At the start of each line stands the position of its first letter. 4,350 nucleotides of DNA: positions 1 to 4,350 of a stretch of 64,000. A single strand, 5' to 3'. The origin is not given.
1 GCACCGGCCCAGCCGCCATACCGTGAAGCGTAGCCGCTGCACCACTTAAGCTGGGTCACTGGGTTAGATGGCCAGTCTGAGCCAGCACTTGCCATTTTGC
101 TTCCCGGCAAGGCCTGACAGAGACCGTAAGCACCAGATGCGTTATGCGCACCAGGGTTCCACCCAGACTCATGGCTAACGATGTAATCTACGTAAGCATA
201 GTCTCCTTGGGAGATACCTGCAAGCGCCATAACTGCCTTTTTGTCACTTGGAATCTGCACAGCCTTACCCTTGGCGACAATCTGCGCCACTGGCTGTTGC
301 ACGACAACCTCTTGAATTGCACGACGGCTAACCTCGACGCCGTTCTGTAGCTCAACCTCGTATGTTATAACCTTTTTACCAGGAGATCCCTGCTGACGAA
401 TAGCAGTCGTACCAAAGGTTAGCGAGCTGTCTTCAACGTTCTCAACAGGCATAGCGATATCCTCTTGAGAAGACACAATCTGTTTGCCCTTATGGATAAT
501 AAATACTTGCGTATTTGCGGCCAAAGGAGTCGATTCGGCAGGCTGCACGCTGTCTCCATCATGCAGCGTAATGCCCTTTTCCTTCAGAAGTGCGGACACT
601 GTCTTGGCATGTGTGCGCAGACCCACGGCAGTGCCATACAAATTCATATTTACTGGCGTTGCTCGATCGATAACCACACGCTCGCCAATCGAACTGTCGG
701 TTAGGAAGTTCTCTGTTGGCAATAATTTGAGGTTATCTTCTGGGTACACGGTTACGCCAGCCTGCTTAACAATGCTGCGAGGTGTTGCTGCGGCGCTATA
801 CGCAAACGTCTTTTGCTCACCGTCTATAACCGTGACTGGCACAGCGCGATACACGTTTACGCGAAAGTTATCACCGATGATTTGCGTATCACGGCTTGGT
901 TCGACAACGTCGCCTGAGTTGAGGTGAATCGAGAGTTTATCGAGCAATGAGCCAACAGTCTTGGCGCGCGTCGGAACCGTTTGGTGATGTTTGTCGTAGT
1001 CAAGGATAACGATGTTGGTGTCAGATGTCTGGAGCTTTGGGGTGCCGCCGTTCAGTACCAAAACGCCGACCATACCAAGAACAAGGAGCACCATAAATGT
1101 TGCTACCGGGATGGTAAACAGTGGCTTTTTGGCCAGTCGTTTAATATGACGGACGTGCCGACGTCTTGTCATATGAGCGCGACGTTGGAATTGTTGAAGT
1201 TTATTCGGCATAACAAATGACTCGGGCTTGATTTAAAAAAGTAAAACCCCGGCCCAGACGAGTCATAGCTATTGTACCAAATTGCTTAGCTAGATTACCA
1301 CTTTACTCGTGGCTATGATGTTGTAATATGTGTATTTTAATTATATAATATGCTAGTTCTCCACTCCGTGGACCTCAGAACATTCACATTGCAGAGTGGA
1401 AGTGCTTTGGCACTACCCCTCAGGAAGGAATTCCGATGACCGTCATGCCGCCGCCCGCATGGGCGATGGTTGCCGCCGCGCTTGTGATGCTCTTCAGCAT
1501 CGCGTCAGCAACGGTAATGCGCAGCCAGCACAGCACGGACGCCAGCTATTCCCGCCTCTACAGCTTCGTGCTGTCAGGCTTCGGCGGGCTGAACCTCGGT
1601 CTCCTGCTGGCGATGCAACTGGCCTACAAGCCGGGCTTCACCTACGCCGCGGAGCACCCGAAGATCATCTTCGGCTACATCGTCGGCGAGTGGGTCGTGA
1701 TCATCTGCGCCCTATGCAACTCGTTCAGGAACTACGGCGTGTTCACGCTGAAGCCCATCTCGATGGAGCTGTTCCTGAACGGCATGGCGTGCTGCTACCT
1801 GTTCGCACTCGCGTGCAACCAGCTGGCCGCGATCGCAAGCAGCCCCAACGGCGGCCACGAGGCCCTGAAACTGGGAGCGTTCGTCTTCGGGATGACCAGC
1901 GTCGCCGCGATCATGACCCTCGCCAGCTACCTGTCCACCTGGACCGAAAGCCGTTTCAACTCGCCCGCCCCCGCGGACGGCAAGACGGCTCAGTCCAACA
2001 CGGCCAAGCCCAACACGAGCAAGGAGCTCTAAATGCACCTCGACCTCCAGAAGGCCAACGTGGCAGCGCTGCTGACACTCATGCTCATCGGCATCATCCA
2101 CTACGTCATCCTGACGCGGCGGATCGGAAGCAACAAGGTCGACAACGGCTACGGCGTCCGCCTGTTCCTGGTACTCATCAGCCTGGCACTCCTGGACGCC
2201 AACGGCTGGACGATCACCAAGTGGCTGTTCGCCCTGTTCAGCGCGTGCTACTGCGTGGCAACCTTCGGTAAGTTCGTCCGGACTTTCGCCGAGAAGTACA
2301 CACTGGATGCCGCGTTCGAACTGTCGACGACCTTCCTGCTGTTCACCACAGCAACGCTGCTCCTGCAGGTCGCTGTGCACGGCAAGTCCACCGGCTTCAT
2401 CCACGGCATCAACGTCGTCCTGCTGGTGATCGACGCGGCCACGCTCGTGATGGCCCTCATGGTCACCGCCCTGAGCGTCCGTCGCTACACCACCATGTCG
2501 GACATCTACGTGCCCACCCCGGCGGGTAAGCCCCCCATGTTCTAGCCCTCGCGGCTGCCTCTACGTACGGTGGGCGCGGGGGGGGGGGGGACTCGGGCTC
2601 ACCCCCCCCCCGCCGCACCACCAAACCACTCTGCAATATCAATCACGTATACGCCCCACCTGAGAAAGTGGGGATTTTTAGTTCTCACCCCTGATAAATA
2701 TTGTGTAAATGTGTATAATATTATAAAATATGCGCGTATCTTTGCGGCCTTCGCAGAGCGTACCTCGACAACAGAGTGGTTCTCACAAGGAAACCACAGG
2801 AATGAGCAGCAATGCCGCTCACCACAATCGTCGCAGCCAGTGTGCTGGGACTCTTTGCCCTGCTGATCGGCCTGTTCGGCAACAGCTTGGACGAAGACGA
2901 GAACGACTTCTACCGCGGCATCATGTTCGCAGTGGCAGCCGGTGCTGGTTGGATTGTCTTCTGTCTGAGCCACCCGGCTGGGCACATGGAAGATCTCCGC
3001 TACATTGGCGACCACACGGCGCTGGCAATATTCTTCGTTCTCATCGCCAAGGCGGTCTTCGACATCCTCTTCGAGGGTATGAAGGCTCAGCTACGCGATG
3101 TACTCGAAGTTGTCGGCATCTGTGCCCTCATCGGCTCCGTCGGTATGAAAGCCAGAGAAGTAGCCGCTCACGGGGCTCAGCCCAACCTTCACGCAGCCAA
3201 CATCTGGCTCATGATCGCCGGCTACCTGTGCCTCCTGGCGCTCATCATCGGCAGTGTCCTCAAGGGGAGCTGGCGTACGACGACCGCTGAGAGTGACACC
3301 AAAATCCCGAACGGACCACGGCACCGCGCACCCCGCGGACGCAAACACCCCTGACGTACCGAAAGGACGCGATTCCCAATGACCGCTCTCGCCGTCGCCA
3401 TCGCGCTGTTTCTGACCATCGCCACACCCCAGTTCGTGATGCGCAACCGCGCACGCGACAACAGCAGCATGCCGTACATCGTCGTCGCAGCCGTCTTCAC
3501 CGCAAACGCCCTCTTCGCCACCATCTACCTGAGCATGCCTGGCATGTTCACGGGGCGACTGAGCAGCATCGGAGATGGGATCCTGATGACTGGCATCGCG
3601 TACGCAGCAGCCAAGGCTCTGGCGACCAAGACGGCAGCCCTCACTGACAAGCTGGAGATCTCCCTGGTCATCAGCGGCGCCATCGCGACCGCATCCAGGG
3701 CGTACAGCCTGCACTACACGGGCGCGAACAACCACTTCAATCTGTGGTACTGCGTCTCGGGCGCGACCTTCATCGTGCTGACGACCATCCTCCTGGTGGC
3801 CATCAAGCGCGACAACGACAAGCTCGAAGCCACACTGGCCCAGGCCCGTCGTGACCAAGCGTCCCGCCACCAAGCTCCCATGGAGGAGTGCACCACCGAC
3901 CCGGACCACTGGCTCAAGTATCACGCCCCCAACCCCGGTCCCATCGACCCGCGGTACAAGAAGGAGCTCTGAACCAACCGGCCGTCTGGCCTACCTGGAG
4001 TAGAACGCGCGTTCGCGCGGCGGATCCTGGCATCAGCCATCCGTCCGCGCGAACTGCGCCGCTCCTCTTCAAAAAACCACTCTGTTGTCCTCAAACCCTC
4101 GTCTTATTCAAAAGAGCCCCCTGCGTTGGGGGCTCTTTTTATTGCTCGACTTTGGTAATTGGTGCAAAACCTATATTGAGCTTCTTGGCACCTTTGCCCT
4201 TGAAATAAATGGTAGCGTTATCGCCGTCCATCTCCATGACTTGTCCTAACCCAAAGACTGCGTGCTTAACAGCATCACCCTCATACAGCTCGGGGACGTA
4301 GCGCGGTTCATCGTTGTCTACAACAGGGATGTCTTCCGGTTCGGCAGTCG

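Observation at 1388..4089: Perfect 12-nt and 15-nt inverted repeats link the 5'UTR and 3'UTR of each membrane-protein unit and share the core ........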

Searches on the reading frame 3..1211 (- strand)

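Call 11: search_protein_families(library=pfam, proteins=[window:3-1211:-], max_evalue=0.1)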
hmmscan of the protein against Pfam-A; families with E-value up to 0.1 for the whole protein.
window:3-1211:- (403 aa): 5 families
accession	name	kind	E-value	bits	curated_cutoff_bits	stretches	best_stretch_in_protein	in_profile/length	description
PF07501.17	G5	-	1.6e-20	73.6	23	1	246-316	4-74/75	G5 domain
PF03990.20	DUF348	-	2.8e-20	72.2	24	2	68-108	1-41/41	G5-linked-Ubiquitin-like domain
PF01464.25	SLT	-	0.00012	22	21.3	1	337-370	13-46/117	Transglycosylase SLT domain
PF17854.6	FtsK_alpha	-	0.025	15.2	22.9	1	244-296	14-66/101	FtsK alpha domain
PF18013.6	Phage_lysozyme2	-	0.066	13.8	28.2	0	345-373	27-59/140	Phage tail lysozyme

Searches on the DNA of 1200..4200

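Call 81: search_rna_families(source=window, start=1200, end=4200, threshold=evalue, max_evalue=1)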
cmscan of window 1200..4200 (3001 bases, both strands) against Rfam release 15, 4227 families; matches with E-value up to 1: 3.
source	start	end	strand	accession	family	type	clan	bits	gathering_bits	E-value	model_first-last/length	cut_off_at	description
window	4070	4171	-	RF01770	rimP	Cis-reg; leader;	-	26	47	0.26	1-102/102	no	Gammaprotebacteria rimP leader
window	4069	4142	+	RF01859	Phe_leader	Cis-reg; leader;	-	25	55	0.35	1-125/125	no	Phenylalanine leader peptide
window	2574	2618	-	RF00879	mir-615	Gene; miRNA;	-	23.9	90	0.81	1-85/85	no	mir-615 microRNA precursor family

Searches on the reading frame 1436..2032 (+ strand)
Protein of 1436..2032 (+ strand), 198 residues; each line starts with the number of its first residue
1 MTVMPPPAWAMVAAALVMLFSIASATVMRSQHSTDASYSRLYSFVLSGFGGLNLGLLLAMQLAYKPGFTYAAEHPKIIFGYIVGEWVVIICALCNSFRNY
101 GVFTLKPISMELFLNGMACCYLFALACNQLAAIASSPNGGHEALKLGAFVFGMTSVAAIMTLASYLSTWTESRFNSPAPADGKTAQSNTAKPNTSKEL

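Call 11: search_protein_families(library=pfam, proteins=[window:1436-2032:+], max_evalue=0.1)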
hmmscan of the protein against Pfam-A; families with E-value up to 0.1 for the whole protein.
window:1436-2032:+ (198 aa): 0 families

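Call 14: find_homologous_proteins(query=window:1436-2032:+, max_evalue=0.001)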
Query window:1436-2032:+ (198 aa): 1 proteins with E <= 0.001 among 328 candidates.
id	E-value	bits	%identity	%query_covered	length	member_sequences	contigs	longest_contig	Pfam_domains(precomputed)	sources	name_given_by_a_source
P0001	1.0e-125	434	100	100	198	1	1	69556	-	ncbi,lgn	-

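Call 15: find_encoding_contigs(protein=window:1436-2032:+, flank=6000, max_places=10)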
Protein window:1436-2032:+ (198 aa): 1 contig read that carries it; 1 place shown.
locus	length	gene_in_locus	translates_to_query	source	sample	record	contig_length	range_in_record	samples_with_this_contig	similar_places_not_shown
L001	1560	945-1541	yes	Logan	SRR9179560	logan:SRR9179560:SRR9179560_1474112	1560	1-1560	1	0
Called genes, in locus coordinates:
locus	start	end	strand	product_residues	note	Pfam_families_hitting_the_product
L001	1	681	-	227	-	?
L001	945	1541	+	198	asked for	-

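Call 77: search_protein_families(library=padloc, proteins=[window:1436-2032:+], max_evalue=0.01)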
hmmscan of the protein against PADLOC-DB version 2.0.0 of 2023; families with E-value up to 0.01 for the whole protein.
window:1436-2032:+ (198 aa): 0 families

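Call 78: search_protein_families(library=phrogs, proteins=[window:1436-2032:+], max_evalue=0.01)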
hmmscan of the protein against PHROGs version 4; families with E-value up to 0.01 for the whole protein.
window:1436-2032:+ (198 aa): 0 families

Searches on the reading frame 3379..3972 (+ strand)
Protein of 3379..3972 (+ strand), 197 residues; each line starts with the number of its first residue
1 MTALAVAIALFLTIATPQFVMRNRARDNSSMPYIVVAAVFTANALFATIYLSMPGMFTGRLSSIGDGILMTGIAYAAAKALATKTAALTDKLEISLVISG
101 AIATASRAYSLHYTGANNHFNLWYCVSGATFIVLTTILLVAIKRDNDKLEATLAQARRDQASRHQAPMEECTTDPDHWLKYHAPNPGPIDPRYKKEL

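Call 11: search_protein_families(library=pfam, proteins=[window:3379-3972:+], max_evalue=0.1)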
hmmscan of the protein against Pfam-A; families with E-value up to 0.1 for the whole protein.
window:3379-3972:+ (197 aa): 2 families
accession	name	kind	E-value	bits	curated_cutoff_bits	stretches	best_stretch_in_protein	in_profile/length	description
PF14351.11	DUF4401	-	0.0026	17.7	30.4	1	37-136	11-107/307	Domain of unknown function (DUF4401)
PF08592.16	Anthrone_oxy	-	0.0064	17.1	27.3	1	99-182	13-93/106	Anthrone oxygenase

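Call 77: search_protein_families(library=padloc, proteins=[window:3379-3972:+], max_evalue=0.01)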
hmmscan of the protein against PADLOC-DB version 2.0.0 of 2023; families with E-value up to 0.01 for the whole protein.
window:3379-3972:+ (197 aa): 0 families

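Call 78: search_protein_families(library=phrogs, proteins=[window:3379-3972:+], max_evalue=0.01)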
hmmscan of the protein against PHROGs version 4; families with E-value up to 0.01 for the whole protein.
window:3379-3972:+ (197 aa): 0 families
